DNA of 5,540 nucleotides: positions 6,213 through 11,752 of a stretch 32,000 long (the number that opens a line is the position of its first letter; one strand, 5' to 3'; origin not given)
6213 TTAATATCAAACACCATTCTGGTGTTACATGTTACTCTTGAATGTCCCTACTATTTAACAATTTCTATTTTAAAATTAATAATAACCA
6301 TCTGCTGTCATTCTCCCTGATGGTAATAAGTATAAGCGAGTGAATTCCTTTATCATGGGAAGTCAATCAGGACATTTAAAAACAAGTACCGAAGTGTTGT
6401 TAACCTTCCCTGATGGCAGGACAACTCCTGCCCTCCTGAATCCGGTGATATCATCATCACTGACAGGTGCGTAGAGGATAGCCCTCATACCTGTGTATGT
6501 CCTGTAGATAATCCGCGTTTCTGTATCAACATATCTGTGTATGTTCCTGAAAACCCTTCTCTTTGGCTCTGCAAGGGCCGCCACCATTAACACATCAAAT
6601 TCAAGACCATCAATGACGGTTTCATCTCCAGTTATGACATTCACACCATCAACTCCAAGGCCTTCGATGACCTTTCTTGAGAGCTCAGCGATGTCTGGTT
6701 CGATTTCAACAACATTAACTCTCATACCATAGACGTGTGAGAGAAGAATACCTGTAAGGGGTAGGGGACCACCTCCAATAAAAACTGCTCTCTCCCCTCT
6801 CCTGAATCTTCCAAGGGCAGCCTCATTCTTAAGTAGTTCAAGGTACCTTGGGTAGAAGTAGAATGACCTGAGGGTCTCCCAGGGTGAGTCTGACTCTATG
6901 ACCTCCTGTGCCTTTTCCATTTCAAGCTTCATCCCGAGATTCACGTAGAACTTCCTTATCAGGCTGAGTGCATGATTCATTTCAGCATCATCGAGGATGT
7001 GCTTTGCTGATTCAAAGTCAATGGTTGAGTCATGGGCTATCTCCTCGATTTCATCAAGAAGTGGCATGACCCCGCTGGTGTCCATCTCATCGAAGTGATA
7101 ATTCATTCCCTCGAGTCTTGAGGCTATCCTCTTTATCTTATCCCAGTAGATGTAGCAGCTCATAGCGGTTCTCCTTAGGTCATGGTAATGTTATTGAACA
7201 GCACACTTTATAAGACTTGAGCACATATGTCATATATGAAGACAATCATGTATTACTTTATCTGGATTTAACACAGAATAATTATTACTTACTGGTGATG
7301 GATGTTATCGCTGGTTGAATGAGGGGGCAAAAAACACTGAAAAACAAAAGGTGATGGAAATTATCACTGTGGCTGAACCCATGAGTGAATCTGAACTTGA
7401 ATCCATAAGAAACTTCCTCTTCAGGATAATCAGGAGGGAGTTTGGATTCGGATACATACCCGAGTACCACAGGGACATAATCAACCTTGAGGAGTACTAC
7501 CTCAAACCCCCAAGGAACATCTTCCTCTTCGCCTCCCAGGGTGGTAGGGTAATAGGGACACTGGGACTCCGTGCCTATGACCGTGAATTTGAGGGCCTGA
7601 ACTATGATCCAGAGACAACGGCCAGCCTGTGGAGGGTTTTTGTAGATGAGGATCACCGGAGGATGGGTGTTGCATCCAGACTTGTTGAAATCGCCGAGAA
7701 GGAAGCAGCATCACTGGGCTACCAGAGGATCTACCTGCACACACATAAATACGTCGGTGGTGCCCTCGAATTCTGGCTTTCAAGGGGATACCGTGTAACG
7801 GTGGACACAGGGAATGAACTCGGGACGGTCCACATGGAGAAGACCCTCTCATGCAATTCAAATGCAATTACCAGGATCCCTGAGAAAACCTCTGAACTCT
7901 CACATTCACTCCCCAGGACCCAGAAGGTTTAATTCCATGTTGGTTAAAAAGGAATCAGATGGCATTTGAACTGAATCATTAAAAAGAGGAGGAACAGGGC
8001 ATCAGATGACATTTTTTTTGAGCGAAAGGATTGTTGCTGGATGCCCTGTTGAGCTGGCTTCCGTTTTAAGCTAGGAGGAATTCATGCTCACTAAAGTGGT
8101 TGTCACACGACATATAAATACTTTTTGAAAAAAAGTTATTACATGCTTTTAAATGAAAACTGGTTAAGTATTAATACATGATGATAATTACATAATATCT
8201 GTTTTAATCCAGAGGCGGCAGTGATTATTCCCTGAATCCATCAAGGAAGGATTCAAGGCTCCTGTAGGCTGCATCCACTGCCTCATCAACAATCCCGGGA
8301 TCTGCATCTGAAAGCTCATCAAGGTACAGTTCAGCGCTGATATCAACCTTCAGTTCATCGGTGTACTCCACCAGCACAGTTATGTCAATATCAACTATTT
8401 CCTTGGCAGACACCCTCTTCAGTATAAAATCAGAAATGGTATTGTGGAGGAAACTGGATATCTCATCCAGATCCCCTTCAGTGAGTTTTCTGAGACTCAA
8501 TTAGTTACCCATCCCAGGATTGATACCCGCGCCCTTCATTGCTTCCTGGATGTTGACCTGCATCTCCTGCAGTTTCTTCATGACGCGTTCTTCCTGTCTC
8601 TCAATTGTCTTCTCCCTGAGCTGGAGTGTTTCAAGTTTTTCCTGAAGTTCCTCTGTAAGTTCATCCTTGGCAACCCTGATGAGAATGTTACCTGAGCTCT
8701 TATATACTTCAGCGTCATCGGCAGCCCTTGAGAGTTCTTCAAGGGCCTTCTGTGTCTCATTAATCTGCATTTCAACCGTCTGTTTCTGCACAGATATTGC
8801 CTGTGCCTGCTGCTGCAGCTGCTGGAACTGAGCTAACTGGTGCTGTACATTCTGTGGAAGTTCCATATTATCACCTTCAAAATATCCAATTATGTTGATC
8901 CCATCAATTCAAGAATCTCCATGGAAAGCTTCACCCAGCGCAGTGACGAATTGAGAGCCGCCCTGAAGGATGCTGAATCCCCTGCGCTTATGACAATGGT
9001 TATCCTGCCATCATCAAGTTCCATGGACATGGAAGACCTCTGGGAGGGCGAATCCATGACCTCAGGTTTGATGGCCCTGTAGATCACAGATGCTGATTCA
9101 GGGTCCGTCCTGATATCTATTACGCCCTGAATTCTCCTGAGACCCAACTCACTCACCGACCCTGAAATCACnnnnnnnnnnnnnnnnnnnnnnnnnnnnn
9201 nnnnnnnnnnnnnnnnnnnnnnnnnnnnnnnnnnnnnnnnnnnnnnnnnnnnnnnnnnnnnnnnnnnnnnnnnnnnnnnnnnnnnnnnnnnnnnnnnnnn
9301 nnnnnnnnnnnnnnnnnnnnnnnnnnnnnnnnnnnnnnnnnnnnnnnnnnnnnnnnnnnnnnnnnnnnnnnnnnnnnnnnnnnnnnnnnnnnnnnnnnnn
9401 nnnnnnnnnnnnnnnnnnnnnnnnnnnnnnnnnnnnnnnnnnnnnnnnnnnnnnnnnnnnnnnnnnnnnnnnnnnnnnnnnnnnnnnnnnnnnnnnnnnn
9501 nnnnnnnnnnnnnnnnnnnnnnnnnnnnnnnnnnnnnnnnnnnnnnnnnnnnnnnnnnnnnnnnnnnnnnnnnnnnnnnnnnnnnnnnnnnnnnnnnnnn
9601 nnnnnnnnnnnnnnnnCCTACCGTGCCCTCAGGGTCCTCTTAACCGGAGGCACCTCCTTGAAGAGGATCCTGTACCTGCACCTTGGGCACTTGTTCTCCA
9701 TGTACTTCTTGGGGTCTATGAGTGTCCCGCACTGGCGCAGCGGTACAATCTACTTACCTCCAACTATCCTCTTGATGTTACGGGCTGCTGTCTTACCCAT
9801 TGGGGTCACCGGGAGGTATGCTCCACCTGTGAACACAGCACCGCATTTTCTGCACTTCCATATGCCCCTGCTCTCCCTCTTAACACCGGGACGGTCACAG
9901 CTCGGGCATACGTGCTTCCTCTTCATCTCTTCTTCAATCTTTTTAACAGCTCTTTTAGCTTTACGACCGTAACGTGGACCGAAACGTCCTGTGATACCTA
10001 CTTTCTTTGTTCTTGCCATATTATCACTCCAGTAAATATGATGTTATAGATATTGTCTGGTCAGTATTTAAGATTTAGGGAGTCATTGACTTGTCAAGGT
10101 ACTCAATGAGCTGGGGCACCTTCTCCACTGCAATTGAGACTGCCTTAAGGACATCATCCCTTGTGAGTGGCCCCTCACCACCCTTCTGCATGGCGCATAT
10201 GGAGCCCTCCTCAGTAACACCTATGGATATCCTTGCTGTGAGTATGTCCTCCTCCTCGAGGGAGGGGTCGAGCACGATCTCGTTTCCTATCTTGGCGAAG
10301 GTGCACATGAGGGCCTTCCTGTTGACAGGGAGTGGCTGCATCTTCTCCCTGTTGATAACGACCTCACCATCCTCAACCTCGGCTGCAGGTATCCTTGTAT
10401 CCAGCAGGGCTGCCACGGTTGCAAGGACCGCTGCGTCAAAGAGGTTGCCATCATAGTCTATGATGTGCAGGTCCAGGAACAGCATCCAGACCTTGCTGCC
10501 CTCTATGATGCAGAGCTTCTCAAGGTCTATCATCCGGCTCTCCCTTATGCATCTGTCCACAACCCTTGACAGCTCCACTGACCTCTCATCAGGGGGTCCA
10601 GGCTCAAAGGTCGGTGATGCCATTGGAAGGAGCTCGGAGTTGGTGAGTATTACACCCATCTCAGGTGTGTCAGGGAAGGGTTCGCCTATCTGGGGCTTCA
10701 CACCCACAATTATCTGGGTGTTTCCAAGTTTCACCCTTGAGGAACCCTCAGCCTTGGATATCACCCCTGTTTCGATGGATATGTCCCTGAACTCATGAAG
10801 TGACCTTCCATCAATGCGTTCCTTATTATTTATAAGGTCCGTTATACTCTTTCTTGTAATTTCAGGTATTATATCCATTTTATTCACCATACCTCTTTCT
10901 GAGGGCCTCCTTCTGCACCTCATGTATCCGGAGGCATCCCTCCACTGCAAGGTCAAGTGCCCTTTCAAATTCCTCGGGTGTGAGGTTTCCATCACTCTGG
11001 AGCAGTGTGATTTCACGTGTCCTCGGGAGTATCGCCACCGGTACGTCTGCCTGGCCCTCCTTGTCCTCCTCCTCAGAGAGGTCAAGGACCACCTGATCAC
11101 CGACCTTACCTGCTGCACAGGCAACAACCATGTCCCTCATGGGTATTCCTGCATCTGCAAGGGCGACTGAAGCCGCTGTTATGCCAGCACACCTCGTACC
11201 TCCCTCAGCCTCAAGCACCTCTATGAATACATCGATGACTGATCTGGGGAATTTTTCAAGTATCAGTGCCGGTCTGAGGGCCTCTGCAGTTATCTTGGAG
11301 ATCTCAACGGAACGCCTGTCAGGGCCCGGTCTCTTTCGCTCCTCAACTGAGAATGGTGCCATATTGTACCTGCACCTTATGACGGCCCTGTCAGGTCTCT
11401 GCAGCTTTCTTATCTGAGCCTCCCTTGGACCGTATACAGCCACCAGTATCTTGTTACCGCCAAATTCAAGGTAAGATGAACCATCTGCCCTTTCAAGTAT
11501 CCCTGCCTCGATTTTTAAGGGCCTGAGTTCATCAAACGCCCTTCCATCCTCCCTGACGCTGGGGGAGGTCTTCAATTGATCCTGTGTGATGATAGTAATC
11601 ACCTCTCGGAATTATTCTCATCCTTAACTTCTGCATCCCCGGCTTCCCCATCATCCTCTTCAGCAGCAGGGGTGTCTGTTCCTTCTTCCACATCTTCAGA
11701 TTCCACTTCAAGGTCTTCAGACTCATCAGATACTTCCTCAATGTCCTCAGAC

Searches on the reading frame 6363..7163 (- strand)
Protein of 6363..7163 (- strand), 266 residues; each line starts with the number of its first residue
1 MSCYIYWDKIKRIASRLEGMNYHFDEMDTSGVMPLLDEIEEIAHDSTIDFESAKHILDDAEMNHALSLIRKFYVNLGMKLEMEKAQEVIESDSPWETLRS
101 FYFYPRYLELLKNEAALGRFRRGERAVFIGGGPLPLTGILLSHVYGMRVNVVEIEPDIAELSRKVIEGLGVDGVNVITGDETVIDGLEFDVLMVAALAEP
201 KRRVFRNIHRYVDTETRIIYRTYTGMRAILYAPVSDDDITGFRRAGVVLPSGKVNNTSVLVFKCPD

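Call 3: search_protein_families(library=pfam, proteins=[window:6363-7163:-], max_evalue=1)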
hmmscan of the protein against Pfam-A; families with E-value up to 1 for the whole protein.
window:6363-7163:- (266 aa): 2 families
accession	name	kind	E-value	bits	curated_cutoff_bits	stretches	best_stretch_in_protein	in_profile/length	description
PF03059.22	NAS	-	2.4e-23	83.3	27.1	1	60-261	55-269/276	Nicotianamine synthase protein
PF17891.6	FluMu_N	-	0.0074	16.4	25.8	1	240-255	9-24/49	Mu-like prophage FluMu N-terminal domain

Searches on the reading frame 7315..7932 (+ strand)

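Call 14: search_protein_families(library=pfam, proteins=[window:7315-7932:+], max_evalue=0.01)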
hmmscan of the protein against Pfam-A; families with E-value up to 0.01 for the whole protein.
window:7315-7932:+ (205 aa): 6 families
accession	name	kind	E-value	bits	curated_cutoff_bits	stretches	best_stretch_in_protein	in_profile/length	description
PF00583.31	Acetyltransf_1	-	5.3e-18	65.8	20.7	1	35-159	4-116/116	Acetyltransferase (GNAT) family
PF13508.13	Acetyltransf_7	-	2e-10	41.4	27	1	67-160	2-83/84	Acetyltransferase (GNAT) domain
PF13673.13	Acetyltransf_10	-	5.3e-07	30.1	23.6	1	64-175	27-125/128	Acetyltransferase (GNAT) domain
PF13527.13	Acetyltransf_9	-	0.0016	18.9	25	1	50-142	28-112/127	Acetyltransferase (GNAT) domain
PF13880.12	Acetyltransf_13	-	0.0021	18.3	22.8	1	107-130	9-32/69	ESCO1/2 acetyl-transferase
PF14542.12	Acetyltransf_CG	-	0.0099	16.4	30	0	96-136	16-58/80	GCN5-related N-acetyl-transferase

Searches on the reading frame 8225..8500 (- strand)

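Call 14: search_protein_families(library=pfam, proteins=[window:8225-8500:-], max_evalue=0.01)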
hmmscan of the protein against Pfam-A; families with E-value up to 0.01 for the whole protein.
window:8225-8500:- (91 aa): 1 family
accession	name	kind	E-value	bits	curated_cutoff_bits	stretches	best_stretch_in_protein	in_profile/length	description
PF11419.13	DUF3194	-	9.2e-33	112.9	21.5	1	3-85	1-83/83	Protein of unknown function (DUF3194)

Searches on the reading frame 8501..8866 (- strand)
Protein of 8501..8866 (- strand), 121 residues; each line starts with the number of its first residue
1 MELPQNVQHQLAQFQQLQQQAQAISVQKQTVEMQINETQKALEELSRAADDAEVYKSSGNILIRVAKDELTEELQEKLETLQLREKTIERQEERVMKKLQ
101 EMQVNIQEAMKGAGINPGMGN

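Call 14: search_protein_families(library=pfam, proteins=[window:8501-8866:-], max_evalue=0.01)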
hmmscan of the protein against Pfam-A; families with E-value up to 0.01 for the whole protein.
window:8501-8866:- (121 aa): 3 families
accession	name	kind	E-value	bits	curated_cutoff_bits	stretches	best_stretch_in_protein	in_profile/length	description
PF01920.25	Prefoldin_2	-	5.5e-25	87.8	27.6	1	8-112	1-105/106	Prefoldin subunit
PF08687.16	ASD2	-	0.0047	17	26.4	1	15-111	63-160/289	Apx/Shroom domain ASD2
PF10498.14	IFT57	-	0.007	15.8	40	0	68-110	246-288/360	Intra-flagellar transport protein 57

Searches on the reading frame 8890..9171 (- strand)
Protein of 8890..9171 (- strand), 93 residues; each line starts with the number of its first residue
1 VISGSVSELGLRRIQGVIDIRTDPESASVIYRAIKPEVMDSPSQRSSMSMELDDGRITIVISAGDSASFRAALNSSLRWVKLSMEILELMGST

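Call 14: search_protein_families(library=pfam, proteins=[window:8890-9171:-], max_evalue=0.01)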
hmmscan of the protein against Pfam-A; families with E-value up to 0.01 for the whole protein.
window:8890-9171:- (93 aa): 1 family
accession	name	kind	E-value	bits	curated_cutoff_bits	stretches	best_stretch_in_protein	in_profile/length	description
PF09341.15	Pcc1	-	3.2e-16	60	20.9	1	23-88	10-75/75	Transcription factor Pcc1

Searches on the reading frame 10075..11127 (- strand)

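Call 14: search_protein_families(library=pfam, proteins=[window:10075-11127:-], max_evalue=0.01)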
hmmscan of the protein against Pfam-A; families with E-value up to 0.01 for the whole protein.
window:10075-11127:- (350 aa): 2 families
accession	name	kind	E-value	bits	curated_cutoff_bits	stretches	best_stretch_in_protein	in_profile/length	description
PF01138.27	RNase_PH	-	1.7e-36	125.9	25.5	1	112-247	1-130/130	3' exoribonuclease family, domain 1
PF03725.20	RNase_PH_C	-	3e-17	62.7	20.8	1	275-335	6-66/67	3' exoribonuclease family, domain 2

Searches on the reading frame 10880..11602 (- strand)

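Call 14: search_protein_families(library=pfam, proteins=[window:10880-11602:-], max_evalue=0.01)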
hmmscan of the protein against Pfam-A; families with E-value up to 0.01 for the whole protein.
window:10880-11602:- (240 aa): 2 families
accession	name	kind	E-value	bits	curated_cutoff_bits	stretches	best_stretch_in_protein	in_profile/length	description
PF01138.27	RNase_PH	-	1.2e-37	129.7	25.5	1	25-154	1-130/130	3' exoribonuclease family, domain 1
PF03725.20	RNase_PH_C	-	2.9e-17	62.8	20.8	1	157-222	1-67/67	3' exoribonuclease family, domain 2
